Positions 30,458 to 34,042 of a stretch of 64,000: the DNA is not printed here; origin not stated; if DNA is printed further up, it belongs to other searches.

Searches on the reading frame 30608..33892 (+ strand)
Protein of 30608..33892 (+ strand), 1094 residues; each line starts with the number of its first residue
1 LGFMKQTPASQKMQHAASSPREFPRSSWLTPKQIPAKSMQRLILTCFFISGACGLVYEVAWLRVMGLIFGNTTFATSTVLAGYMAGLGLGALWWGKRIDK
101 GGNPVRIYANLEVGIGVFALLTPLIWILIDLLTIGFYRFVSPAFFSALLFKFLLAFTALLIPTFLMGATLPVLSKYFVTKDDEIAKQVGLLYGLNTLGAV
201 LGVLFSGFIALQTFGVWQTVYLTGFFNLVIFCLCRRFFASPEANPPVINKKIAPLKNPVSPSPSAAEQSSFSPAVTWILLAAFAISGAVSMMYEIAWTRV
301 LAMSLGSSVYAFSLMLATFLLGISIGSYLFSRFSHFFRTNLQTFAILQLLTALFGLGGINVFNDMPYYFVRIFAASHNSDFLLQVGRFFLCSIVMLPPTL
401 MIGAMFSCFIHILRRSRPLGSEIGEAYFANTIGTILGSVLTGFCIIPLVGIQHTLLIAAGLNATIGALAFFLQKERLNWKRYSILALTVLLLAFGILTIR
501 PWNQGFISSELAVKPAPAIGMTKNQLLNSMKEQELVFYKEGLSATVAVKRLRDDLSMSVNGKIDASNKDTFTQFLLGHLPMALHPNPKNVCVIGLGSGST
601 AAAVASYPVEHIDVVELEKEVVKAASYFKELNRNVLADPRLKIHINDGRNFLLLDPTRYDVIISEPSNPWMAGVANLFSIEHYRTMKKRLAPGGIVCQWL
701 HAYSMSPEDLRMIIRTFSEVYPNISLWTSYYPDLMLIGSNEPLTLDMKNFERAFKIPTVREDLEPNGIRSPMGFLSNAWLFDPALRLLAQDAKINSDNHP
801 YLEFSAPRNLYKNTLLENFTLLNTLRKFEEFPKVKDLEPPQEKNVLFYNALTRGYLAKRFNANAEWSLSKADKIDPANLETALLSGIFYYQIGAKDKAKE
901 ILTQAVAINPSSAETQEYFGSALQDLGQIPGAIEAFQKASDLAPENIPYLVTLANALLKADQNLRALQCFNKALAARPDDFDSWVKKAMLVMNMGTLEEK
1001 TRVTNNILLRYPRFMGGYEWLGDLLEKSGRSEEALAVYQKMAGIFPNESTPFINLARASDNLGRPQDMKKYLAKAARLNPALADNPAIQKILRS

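Call 18: search_protein_families(library=pfam, proteins=[window:30608-33892:+], max_evalue=0.01)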
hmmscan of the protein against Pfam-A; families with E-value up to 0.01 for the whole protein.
window:30608-33892:+ (1094 aa): 20 families
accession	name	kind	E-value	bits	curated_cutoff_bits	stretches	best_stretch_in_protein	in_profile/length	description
PF01564.23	Spermine_synth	-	1.1e-25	90.6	22.9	1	575-734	7-166/186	Spermine/spermidine synthase domain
PF13181.12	TPR_8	-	5.3e-16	57.8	25.7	0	1053-1081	5-33/34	Tetratricopeptide repeat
PF07719.23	TPR_2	-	1.2e-15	56.7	27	0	949-980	3-34/34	Tetratricopeptide repeat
PF13428.12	TPR_14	-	3.7e-14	52.3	23.5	0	950-988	4-42/44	Tetratricopeptide repeat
PF14559.12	TPR_19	-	8.3e-14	52.1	25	2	926-981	4-59/68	Tetratricopeptide repeat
PF13431.12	TPR_17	-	1e-12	47.7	24.4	0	935-968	1-34/34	Tetratricopeptide repeat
PF00515.34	TPR_1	-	1.6e-10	40.7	27.8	0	920-946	8-34/34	Tetratricopeptide repeat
PF13371.12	TPR_9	-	3.7e-10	40.1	35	0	1027-1091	7-71/73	Tetratricopeptide repeat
PF13432.12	TPR_16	-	5.8e-10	39.9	32.7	0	1008-1048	24-64/65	Tetratricopeptide repeat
PF25063.1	ARM_TT21_C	-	5.4e-09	36.7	35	1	862-979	82-196/209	Tetratricopeptide repeat protein 21 C-terminal ARM domain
PF13414.12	TPR_11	-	3.5e-08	33.4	26.8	1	920-959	1-40/42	TPR repeat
PF07690.21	MFS_1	-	1.2e-07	31.5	33.4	1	46-370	4-299/347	Major Facilitator Superfamily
PF13424.12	TPR_12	-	5.5e-07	30.1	30.1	1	913-978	3-76/77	Tetratricopeptide repeat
PF23914.1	TPR_CcmH_CycH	-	2e-06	28.2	42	1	919-996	56-136/158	Cytochrome c-type biogenesis protein H TPR domain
PF13174.12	TPR_6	-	1.2e-05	26.1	26.3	0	1020-1047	5-32/33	Tetratricopeptide repeat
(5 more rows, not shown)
